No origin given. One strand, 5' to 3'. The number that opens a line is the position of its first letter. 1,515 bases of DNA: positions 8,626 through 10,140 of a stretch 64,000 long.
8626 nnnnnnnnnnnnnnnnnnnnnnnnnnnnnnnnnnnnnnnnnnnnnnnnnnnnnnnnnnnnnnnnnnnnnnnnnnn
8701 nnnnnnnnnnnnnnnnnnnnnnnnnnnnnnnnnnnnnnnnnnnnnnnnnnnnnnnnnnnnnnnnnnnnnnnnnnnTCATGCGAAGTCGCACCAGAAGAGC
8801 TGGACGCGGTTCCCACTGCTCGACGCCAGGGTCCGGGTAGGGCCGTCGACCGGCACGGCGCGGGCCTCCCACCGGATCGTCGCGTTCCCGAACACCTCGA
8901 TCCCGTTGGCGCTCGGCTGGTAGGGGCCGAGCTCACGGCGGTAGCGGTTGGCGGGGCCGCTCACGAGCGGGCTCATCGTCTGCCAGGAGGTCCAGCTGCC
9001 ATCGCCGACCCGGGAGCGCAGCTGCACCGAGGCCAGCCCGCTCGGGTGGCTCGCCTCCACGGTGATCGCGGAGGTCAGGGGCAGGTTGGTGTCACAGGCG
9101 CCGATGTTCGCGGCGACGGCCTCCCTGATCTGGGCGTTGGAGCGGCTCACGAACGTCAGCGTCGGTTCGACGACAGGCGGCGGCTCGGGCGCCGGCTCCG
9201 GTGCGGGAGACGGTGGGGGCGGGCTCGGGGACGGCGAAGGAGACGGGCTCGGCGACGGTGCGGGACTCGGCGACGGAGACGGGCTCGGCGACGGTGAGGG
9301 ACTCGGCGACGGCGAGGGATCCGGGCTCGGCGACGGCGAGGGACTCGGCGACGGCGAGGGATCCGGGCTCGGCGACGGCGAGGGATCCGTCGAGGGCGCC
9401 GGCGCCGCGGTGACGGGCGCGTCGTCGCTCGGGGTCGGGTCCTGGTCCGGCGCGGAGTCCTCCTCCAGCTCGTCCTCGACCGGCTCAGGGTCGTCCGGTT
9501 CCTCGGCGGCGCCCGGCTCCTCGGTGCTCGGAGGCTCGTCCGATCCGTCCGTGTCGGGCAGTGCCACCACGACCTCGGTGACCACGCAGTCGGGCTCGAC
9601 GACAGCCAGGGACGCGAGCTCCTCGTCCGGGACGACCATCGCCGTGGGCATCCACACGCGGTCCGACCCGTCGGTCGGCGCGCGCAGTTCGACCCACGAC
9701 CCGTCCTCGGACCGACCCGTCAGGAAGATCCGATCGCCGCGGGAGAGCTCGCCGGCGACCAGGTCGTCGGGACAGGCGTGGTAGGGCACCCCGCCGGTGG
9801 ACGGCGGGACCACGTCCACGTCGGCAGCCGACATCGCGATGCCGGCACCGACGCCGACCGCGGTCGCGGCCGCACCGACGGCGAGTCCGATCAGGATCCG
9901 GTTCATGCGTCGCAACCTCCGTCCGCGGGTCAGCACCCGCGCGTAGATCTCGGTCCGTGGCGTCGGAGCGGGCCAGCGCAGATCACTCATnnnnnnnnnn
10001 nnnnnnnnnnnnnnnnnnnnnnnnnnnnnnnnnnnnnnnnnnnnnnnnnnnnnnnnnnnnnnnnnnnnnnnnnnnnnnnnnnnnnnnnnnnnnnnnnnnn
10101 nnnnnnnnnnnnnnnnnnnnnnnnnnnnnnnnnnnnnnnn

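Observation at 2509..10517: Translationally coupled four-gene operon: ECF sigma factor, a Ser-Pro-linker membrane protein and two giant membrane-anchored paralogs with no recognisable domain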

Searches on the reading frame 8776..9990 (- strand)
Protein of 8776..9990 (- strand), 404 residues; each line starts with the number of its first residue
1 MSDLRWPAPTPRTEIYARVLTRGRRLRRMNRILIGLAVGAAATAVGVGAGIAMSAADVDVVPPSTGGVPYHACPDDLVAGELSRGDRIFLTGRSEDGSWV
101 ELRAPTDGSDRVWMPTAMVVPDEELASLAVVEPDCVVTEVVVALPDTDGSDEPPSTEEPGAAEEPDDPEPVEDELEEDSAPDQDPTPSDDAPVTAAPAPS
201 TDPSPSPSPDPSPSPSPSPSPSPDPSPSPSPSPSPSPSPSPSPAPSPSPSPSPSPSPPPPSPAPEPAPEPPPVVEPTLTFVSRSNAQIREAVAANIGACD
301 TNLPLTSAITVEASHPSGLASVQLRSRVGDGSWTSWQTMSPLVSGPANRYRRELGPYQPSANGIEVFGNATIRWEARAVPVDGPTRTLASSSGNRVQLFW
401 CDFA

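Call 6: search_protein_families(library=pfam, proteins=[window:8776-9990:-], max_evalue=1)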
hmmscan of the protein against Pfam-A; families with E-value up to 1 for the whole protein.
window:8776-9990:- (404 aa): 0 families

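Call 7: search_protein_families(library=ncbifam, proteins=[window:8776-9990:-], max_evalue=1)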
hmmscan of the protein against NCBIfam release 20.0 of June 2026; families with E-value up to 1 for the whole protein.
window:8776-9990:- (404 aa): 0 families

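Call 25: find_homologous_proteins(query=window:8776-9990:-)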
Query window:8776-9990:- (404 aa): 127 proteins with E <= 0.001 among 8000 candidates; the best 120 are listed.
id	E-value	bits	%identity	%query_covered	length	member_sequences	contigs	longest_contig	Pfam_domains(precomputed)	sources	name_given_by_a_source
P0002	4.2e-149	515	61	100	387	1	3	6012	-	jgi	jgi:hypothetical protein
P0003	9.0e-16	76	28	35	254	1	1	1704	-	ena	-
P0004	3.8e-13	68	-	-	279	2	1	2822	PF05887.17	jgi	jgi:hypothetical protein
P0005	2.3e-12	65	-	-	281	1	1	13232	PF05887.17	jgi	jgi:hypothetical protein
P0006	8.8e-12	63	-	-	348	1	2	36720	-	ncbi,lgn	ncbi:MAG: pilus assembly FimT family protein [Pyrinomonadaceae bacterium]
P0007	1.1e-11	63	-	-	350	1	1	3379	-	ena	-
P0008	4.2e-11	61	-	-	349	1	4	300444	-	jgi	jgi:hypothetical protein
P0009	5.9e-11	60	-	-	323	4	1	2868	-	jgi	jgi:hypothetical protein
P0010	9.4e-11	60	-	-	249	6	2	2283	-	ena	-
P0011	1.8e-10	59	-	-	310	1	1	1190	PF05887.17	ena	-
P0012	2.3e-10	58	-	-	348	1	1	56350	-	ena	-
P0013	3.3e-10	58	34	43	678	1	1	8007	PF05887.17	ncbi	-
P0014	4.1e-10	58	-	-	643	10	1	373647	PF08811.17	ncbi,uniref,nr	ncbi:DUF1800 family protein [Rhizobacter sp. OV335]|uniref:DUF1800 domain-containing protein n=1 Tax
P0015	4.9e-10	57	-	-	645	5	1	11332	PF13229.13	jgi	jgi:hypothetical protein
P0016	9.8e-10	56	-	-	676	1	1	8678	PF01551.30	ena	-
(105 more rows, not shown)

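Call 26: find_encoding_contigs(protein=P0002, flank=10000)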
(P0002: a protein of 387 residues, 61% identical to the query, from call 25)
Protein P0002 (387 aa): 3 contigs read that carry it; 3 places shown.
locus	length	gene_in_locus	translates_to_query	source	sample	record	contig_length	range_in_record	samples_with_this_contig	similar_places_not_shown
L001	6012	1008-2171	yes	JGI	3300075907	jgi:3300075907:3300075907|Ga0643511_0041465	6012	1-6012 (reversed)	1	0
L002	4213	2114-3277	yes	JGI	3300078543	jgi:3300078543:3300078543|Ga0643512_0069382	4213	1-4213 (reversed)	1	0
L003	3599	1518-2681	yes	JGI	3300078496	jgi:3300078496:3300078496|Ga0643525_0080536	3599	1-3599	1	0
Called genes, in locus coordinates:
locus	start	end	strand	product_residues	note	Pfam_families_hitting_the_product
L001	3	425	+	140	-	?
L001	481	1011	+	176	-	PF04542:Sigma70_r2, PF07638:Sigma70_ECF (weak), PF08281:Sigma70_r4_2, PF04545:Sigma70_r4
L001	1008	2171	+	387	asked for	-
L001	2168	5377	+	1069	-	-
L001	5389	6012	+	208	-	?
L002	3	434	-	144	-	?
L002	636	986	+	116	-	-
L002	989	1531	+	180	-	-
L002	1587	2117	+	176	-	PF04542:Sigma70_r2, PF07638:Sigma70_ECF (weak), PF08281:Sigma70_r4_2, PF04545:Sigma70_r4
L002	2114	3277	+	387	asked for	-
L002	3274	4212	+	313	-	?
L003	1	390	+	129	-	?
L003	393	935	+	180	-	-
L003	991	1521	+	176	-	PF04542:Sigma70_r2, PF07638:Sigma70_ECF (weak), PF08281:Sigma70_r4_2, PF04545:Sigma70_r4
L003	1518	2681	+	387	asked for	-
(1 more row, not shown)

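Call 52: search_solved_structures(query=window:8776-9990:-, max_evalue=1)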
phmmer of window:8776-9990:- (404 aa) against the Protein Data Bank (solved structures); distinct sequences matched with E-value up to 1: 22.
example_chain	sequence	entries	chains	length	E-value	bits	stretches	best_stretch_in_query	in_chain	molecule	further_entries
8zvk_A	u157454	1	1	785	5.8e-25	91.6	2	198-269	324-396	AaBgIC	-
6ncl_a0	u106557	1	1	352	1.5e-12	50.7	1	175-274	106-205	P14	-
9i05_Xh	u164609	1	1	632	0.00083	21.9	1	200-259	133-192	RAP domain-containing protein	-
8qyq_D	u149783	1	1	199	0.0064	19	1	223-261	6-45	Myosin light chain 3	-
7q5q_B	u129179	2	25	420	0.009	18.5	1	186-244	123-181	Dihydrolipoyllysine-residue succinyltransferase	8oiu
23px_A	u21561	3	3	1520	0.031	16.7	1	191-248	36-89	Putative lipoprotein AcfD homolog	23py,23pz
3j8b_F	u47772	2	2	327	0.032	16.6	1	186-309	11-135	Eukaryotic translation initiation factor 3 subunit F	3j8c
28zx_3f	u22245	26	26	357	0.037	16.4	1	186-309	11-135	Eukaryotic translation initiation factor 3 subunit F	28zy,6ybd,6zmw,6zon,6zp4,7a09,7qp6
9m8m_H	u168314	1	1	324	0.04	16.3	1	219-272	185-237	Photosynthetic reaction center subunit H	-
4l3a_A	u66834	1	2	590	0.081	15.3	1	206-244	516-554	Internalin K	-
1ruw_A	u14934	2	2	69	0.11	14.9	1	82-125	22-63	Myosin-3 isoform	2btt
1va7_A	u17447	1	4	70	0.12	14.8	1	82-125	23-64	Myosin-3 isoform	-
7emf_I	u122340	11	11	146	0.14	14.5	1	223-262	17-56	Mediator of RNA polymerase II transcription subunit 9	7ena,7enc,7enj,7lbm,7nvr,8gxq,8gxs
7top_PR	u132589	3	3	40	0.2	14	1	215-253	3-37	PR20 | PR20, ALS/FTD dipeptide repeat protein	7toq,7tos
8ek1_P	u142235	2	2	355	0.21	14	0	181-257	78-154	Circumsporozoite protein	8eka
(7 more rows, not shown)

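Call 79: predict_structure(alignment_id=A6)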
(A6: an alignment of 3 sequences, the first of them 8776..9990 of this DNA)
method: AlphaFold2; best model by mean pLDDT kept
length: 404 residues; sequences in the alignment: 3
mean_pLDDT: 49.6   pTM: 0.33
mean pLDDT of the five models: 49.6, 49.3, 47.1, 45.6, 44.8
residues with pLDDT >= 90: 3; 70-90: 75; 50-70: 88; < 50: 238
segments of 3 or more residues with pLDDT < 50: 1-88, 95-99, 104-110, 113-158, 160-164, 172-180, 182-184, 188-191, 193-205, 207-209, 216-218, 286-304, 359-368, 394-404
pLDDT, mean of each block of 10 residues (from residue 1): 34 30 32 33 33 30 32 36 41 50 47 46 38 27 29 35 44 46 43 41 46 51 53 53 55 67 72 71 49 35 58 82 81 84 72 62 41 82 81 46 31
secondary structure, 60 per line:
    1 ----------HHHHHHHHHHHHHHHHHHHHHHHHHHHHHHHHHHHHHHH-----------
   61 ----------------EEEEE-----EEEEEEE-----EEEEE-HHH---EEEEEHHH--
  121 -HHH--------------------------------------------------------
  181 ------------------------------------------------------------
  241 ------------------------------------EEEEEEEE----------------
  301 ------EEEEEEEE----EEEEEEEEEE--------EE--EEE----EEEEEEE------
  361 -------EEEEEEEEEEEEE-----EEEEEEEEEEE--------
elements in order: H11-49 E77-81 E87-93 E99-103 E111-115 E277-284 E307-314 E319-328 E341-343 E348-354 E368-380 E386-396

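Call 82: fold_search(model_id=the predicted structure, library=pdb)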
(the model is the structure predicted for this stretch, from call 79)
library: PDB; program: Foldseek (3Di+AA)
matches with E <= 10: 1255; with E <= 0.001: 0
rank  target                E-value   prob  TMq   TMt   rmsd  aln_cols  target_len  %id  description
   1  9dlf_A                2.8e-03  1.00  0.17  0.46   7.1       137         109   15  Arabinosyltransferase AftB in complex with Fab_B3 (released 2025-06-25)
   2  5t7a_A                5.1e-03  1.00  0.15  0.51   4.8        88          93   11  Crystal structure of Br derivative BhCBM56 (released 2017-08-23)
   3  4x7c_C                5.4e-03  0.99  0.17  0.45   6.4       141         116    8  Crystal structure of Saga-2006 GII.4 P domain in complex with Nano-85 (released 2014-12-31)
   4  5t7a_B                9.2e-03  1.00  0.15  0.52   4.0        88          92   10  Crystal structure of Br derivative BhCBM56 (released 2017-08-23)
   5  9neo_B                1.0e-02  0.99  0.17  0.32   5.8       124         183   12  TEAD2 YAP binding domain (YBD) (released 2026-03-04)
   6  9q1o_A                1.1e-02  0.99  0.17  0.30   5.0       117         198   14  Crystal structure of human TEAD2-Yap binding domain covalently bound to an allosteric regulator (released 2025-09-03)
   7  6s6j_B                1.3e-02  0.91  0.13  0.22  14.4       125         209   13  Crystal structure of hTEAD2 in complex with a trisubstituted pyrazole inhibitor (released 2020-07-22)
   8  7pks_g                1.3e-02  1.00  0.20  0.10   5.1       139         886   13  Structural basis of Integrator-mediated transcription regulation (released 2021-12-08)
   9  7t2k_A                1.3e-02  0.99  0.16  0.30   5.1       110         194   14  Crystal Structure of TEAD2 in a covalent complex with TED-661 (released 2023-06-14)
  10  9neo_A                1.5e-02  0.97  0.15  0.26   9.4       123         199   10  TEAD2 YAP binding domain (YBD) (released 2026-03-04)
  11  3qs3_H                1.5e-02  0.94  0.18  0.34   8.0       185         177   10  Crystal structure of the biofilm forming subunit of the E. coli common pilus: donor strand complemented (DSC) EcpA (released 2012-02-22)
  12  6i0x_B                1.6e-02  1.00  0.18  0.18   5.8       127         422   10  Porphyromonas gingivalis peptidylarginine deminase (PPAD) mutant G231N/E232T/N235D in complex with Cl-amidine. (released 2019-01-23)
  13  9ixt_B                1.6e-02  0.97  0.15  0.24   7.9       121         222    8  Crystal structure of TEAD3 YAP binding domain with compound 2 (released 2025-04-16)
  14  4x7d_D                1.6e-02  0.91  0.16  0.38   6.7       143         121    5  Crystal structure of 2012 NSW GII.4 P domain in complex with Nano-85 (released 2014-12-31)
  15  7wn1_C                1.6e-02  0.91  0.17  0.40   6.8       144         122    7  Structure of PfNT1(Y190A) in complex with nanobody 48 and inosine (released 2023-02-01)
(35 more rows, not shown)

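Call 109: search_protein_families(library=padloc, proteins=[window:8776-9990:-], max_evalue=0.01)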
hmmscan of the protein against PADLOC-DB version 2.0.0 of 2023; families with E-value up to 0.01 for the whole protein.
window:8776-9990:- (404 aa): 0 families

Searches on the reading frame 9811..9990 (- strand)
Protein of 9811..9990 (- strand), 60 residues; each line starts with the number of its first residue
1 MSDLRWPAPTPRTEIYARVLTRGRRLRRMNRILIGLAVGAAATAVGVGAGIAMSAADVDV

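Call 108: search_solved_structures(query=window:9811-9990:-, max_evalue=10)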
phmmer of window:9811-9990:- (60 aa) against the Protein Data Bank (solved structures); distinct sequences matched with E-value up to 10: 3.
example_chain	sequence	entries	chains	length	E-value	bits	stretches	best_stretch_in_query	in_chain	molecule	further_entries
5onu_A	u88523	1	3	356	0.62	13.9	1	26-49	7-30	Outer membrane protein OmpU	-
2o0b_A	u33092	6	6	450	2.1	12.2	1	5-50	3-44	3-phosphoshikimate 1-carboxyvinyltransferase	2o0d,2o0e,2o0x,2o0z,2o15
9itj_H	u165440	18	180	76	6.9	10.6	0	29-56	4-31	ATP synthase subunit c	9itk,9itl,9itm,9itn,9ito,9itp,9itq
